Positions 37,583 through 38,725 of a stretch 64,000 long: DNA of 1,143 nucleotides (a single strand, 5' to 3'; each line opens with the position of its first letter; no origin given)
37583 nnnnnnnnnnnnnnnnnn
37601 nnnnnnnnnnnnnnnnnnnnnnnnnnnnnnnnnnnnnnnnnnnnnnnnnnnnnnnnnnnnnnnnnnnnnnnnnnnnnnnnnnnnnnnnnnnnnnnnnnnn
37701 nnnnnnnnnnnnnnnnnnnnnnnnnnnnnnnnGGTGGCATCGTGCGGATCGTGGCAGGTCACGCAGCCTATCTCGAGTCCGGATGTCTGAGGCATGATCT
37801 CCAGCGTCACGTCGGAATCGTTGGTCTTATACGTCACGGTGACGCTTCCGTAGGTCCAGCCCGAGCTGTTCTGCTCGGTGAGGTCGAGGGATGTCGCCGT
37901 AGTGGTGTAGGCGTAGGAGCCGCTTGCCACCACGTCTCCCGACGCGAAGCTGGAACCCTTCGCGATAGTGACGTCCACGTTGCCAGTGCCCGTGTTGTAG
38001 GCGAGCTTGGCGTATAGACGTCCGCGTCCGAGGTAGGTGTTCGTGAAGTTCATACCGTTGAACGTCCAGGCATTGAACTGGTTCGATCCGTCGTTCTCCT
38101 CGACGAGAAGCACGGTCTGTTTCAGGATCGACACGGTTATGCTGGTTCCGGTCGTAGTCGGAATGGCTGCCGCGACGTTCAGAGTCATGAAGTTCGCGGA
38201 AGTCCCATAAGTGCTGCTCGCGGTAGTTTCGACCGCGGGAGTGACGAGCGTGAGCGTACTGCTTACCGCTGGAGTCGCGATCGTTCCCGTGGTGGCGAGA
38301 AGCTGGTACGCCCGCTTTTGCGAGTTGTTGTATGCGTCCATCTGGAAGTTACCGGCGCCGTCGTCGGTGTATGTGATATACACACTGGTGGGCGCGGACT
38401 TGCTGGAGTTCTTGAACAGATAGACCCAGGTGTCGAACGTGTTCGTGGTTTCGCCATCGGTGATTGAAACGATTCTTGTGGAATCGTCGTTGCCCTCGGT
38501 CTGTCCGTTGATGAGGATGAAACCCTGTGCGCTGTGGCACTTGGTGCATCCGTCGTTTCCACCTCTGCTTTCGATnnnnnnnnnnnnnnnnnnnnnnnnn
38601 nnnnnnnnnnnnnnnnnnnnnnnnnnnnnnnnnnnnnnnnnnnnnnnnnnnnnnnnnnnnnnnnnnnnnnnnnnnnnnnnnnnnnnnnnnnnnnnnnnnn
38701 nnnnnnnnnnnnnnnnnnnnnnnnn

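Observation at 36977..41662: Cytochrome of about 1560 aa with about 17 heme motifs and a 600-aa heme-poor central beta-domain region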

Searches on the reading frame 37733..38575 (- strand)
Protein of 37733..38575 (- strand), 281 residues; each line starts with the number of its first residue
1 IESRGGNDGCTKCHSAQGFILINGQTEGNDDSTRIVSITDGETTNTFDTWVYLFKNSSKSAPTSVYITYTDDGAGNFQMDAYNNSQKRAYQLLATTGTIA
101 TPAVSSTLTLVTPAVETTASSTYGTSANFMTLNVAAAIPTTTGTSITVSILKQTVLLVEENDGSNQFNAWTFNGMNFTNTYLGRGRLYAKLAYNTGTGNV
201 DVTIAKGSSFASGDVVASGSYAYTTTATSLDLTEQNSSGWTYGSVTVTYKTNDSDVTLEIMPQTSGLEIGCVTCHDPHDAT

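Call 29: search_protein_representatives(protein=window:37772-38527:-)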
Query: 252 residues. Proteins with E-value up to 0.001 (for the whole library): 18; up to 1e-10: 1; up to 1e-30: 1. The best 18 are listed.
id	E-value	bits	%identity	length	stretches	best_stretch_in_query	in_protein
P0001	2.1e-151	518.3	82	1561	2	1-252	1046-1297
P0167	1.7e-09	54.2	38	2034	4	142-242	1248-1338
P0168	3.2e-09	53.3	31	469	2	140-249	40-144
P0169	8.7e-08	48.6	32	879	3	140-211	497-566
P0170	3.2e-07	46.7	45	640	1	144-245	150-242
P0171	4.8e-07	46.1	39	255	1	142-242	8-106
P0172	1.4e-06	44.6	38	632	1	143-244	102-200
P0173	3.5e-06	43.3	33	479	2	141-243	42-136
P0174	4.8e-06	42.9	30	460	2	139-242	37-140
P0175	4.9e-06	42.8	46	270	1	143-246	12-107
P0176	1.1e-05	41.7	42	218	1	122-240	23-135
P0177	1.9e-05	40.9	35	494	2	141-242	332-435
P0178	2.1e-05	40.8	38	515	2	141-242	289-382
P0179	2.2e-05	40.7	38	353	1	145-242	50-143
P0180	9.4e-05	38.6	40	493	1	126-243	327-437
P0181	4.1e-04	36.5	28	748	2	117-244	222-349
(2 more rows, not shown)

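Call 30: search_protein_families(library=pfam, proteins=[P0167, P0168, P0169, P0170, P0171, P0172, P0173, P0177, P0181], max_evalue=0.01)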
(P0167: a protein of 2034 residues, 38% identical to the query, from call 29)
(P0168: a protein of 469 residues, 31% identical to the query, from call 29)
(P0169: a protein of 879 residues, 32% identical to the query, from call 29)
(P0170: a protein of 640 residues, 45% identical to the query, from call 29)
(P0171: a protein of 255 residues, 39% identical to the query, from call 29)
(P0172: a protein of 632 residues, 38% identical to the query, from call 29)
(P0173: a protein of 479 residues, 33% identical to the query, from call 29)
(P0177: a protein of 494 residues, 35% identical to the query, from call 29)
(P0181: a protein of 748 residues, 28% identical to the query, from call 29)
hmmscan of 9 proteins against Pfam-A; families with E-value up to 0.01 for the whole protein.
P0167 (2034 aa): 4 families
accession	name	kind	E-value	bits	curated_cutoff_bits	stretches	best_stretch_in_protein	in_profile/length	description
PF11617.13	Cu-binding_MopE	-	1.5e-70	233.5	27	13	1192-1211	10-29/30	Putative metal-binding motif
PF03781.23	FGE-sulfatase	-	1.1e-09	38.7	23.3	1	1712-1765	83-139/255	Sulfatase-modifying factor enzyme 1-like domain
PF15631.11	Imm-NTF2-2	-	0.0033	18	26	0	1257-1282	32-57/68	NTF2 fold immunity protein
PF11258.13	DUF3048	-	0.01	16.5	25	0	1779-1802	34-57/148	Protein of unknown function (DUF3048) N-terminal domain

P0168 (469 aa): 0 families

P0169 (879 aa): 2 families
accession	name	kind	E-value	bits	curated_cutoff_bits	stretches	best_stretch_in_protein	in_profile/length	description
PF00669.25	Flagellin_N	-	3.7e-15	56.6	26.6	1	7-140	5-139/139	Bacterial flagellin N-terminal helical region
PF00700.27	Flagellin_C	-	4.5e-05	24.1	23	1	808-878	13-85/86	Bacterial flagellin C-terminal helical region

P0170 (640 aa): 2 families
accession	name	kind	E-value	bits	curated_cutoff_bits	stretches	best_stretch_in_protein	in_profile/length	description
PF11617.13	Cu-binding_MopE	-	3.2e-16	59.7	27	3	335-350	15-30/30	Putative metal-binding motif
PF03781.23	FGE-sulfatase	-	1e-10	42.2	23.3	1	401-523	95-236/255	Sulfatase-modifying factor enzyme 1-like domain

P0171 (255 aa): 0 families

P0172 (632 aa): 1 family
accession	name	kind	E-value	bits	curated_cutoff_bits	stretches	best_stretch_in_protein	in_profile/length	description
PF13205.12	Big_5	-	9.1e-18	65.4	23.6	1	240-340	3-104/105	Bacterial Ig-like domain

P0173 (479 aa): 0 families

P0177 (494 aa): 0 families

P0181 (748 aa): 0 families

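Call 45: search_protein_families(library=pfam, proteins=[window:37772-38527:-, P0168, P0171, P0175], max_evalue=10)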
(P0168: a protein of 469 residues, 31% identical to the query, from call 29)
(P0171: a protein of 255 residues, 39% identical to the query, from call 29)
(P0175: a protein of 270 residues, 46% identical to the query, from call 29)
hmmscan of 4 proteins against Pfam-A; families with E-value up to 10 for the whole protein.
window:37772-38527:- (252 aa): 1 family
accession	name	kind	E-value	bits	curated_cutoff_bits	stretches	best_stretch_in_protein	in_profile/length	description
PF18666.6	CBM64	-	0.082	13.4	25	1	46-66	1-21/74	Carbohydrate-binding module 64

P0168 (469 aa): 2 families
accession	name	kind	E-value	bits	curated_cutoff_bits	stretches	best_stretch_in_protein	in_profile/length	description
PF14564.11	Membrane_bind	-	0.025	15.4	25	0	116-137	64-85/110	Membrane binding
PF07920.16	DUF1684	-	0.03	15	25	1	237-300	45-98/139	Protein of unknown function (DUF1684)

P0171 (255 aa): 0 families

P0175 (270 aa): 0 families

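Call 47: search_protein_families(library=phrogs, proteins=[P0168, P0171, P0173, P0175, P0176, P0179, window:37772-38527:-], max_evalue=0.01)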
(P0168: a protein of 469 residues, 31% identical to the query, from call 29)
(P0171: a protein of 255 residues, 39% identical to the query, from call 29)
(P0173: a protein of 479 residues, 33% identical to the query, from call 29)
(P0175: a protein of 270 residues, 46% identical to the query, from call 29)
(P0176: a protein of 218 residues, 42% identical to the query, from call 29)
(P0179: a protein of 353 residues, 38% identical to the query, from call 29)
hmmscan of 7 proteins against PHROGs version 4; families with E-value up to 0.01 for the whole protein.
P0168 (469 aa): 1 family
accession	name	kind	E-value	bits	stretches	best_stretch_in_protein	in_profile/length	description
phrog_15735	-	unknown function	0.0022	19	1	144-159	2-17/41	-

P0171 (255 aa): 0 families

P0173 (479 aa): 0 families

P0175 (270 aa): 0 families

P0176 (218 aa): 0 families

P0179 (353 aa): 0 families

window:37772-38527:- (252 aa): 0 families

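Call 78: list_cluster_members(proteins=[P0167, P0168, P0169, P0170, P0171, P0172, P0175, P0176, P0179, P0181])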
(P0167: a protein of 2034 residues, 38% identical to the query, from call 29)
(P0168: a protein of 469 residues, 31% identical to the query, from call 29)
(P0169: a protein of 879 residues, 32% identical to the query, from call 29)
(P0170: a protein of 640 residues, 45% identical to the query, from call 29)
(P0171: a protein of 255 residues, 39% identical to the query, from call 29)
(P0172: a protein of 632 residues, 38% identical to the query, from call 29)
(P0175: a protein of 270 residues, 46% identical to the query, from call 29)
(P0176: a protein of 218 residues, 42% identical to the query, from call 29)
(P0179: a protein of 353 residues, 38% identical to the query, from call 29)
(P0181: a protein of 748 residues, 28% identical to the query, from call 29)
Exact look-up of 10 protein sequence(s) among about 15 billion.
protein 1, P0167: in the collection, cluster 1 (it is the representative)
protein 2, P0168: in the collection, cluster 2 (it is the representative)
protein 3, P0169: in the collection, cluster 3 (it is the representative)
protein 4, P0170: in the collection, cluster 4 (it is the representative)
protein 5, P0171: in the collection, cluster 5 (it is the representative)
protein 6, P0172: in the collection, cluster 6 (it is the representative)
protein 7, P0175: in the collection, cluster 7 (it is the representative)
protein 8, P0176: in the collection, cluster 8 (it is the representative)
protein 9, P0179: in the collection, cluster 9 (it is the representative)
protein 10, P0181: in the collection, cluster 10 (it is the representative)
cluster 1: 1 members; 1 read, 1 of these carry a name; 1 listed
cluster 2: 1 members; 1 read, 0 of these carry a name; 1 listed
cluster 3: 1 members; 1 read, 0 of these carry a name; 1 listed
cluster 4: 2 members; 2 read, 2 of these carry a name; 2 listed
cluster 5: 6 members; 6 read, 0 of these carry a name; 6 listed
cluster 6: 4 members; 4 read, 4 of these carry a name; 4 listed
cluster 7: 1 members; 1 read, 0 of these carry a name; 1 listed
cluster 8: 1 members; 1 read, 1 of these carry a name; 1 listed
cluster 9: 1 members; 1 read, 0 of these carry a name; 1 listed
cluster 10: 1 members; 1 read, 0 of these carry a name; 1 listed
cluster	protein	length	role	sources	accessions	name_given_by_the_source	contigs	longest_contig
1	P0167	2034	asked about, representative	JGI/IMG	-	hypothetical protein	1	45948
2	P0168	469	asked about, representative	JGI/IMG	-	-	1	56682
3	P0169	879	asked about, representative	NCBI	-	-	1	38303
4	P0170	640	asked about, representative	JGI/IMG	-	hypothetical protein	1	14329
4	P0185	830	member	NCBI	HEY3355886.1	MAG TPA: MopE-related protein, partial [Polyangia bacterium]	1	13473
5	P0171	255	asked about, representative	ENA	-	-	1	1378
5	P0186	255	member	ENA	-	-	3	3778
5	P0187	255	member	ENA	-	-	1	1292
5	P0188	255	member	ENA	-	-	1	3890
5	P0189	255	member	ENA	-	-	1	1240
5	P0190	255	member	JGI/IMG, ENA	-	-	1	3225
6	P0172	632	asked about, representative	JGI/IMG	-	hypothetical protein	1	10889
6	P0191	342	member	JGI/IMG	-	hypothetical protein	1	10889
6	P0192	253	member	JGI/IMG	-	hypothetical protein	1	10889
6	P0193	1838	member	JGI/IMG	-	hypothetical protein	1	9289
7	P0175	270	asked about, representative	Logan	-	-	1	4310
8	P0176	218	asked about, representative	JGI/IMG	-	hypothetical protein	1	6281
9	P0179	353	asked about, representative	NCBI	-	-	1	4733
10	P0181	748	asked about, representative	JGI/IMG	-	-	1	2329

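Call 81: find_related_loci(query=window:37733-38575:-, collection=metagenome_contigs, flank=6000)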
Query window:37733-38575:- (281 aa) in metagenome_contigs; peptide patterns used: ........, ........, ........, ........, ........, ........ (x = any residue, [..] = any of these).
74 stretches matched a pattern, but none encodes a relative of the query by tblastn (E <= 1e-3).
